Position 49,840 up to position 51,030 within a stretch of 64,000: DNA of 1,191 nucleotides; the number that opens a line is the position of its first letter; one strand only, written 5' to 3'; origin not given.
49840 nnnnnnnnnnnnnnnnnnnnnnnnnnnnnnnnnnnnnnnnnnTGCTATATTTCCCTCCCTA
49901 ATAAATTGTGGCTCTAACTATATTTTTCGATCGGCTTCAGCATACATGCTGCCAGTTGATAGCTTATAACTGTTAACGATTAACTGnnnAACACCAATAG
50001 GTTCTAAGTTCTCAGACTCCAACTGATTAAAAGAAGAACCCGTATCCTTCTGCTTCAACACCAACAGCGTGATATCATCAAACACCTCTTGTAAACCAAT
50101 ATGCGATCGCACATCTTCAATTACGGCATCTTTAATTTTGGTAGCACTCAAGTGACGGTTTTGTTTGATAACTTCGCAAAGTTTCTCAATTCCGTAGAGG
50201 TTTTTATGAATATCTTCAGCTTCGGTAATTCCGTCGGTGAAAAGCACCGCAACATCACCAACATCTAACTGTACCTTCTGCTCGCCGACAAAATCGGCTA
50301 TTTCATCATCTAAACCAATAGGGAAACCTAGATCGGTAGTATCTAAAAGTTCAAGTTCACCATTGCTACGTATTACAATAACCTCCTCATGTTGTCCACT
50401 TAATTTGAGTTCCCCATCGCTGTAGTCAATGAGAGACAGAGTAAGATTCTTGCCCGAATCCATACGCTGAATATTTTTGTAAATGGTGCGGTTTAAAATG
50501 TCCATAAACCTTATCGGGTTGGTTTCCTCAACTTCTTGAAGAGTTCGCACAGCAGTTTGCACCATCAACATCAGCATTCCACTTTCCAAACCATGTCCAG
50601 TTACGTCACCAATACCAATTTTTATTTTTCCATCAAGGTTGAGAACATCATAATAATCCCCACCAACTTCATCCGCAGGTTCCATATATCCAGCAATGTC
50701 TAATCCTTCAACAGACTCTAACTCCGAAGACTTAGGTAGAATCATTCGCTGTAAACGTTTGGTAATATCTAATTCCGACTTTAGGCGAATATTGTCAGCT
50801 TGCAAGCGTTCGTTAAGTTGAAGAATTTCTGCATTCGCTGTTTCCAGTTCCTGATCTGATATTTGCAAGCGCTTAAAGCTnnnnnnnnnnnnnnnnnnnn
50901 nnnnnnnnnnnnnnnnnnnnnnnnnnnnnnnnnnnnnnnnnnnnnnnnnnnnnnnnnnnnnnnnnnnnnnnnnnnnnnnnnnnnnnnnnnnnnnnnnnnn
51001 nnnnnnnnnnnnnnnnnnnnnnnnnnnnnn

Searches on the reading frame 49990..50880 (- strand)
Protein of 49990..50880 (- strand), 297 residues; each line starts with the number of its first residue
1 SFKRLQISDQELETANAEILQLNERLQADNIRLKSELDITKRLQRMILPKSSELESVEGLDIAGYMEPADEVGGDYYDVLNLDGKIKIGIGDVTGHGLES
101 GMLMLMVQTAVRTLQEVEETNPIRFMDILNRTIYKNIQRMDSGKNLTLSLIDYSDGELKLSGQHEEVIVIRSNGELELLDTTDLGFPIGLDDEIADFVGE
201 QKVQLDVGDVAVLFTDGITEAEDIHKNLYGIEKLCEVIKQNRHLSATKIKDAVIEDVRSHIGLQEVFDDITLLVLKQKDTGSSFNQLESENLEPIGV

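Call 54: search_solved_structures(query=window:49990-50880:-, max_evalue=0.001, show_alignments=3)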
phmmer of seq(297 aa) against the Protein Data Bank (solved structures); distinct sequences matched with E-value up to 0.001: 4.
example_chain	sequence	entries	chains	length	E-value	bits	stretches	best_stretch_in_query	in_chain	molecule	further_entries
3ke6_A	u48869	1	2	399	2.4e-10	43.6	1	56-220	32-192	Protein Rv1364c/MT1410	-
3es2_A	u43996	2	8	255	2.9e-07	33.5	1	23-276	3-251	Probable two-component response regulator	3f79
6k4e_A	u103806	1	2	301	3.2e-07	33.4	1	17-274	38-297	Putative serine phosphatase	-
3eq2_A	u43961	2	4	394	4.2e-07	33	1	21-275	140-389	Probable two-component response regulator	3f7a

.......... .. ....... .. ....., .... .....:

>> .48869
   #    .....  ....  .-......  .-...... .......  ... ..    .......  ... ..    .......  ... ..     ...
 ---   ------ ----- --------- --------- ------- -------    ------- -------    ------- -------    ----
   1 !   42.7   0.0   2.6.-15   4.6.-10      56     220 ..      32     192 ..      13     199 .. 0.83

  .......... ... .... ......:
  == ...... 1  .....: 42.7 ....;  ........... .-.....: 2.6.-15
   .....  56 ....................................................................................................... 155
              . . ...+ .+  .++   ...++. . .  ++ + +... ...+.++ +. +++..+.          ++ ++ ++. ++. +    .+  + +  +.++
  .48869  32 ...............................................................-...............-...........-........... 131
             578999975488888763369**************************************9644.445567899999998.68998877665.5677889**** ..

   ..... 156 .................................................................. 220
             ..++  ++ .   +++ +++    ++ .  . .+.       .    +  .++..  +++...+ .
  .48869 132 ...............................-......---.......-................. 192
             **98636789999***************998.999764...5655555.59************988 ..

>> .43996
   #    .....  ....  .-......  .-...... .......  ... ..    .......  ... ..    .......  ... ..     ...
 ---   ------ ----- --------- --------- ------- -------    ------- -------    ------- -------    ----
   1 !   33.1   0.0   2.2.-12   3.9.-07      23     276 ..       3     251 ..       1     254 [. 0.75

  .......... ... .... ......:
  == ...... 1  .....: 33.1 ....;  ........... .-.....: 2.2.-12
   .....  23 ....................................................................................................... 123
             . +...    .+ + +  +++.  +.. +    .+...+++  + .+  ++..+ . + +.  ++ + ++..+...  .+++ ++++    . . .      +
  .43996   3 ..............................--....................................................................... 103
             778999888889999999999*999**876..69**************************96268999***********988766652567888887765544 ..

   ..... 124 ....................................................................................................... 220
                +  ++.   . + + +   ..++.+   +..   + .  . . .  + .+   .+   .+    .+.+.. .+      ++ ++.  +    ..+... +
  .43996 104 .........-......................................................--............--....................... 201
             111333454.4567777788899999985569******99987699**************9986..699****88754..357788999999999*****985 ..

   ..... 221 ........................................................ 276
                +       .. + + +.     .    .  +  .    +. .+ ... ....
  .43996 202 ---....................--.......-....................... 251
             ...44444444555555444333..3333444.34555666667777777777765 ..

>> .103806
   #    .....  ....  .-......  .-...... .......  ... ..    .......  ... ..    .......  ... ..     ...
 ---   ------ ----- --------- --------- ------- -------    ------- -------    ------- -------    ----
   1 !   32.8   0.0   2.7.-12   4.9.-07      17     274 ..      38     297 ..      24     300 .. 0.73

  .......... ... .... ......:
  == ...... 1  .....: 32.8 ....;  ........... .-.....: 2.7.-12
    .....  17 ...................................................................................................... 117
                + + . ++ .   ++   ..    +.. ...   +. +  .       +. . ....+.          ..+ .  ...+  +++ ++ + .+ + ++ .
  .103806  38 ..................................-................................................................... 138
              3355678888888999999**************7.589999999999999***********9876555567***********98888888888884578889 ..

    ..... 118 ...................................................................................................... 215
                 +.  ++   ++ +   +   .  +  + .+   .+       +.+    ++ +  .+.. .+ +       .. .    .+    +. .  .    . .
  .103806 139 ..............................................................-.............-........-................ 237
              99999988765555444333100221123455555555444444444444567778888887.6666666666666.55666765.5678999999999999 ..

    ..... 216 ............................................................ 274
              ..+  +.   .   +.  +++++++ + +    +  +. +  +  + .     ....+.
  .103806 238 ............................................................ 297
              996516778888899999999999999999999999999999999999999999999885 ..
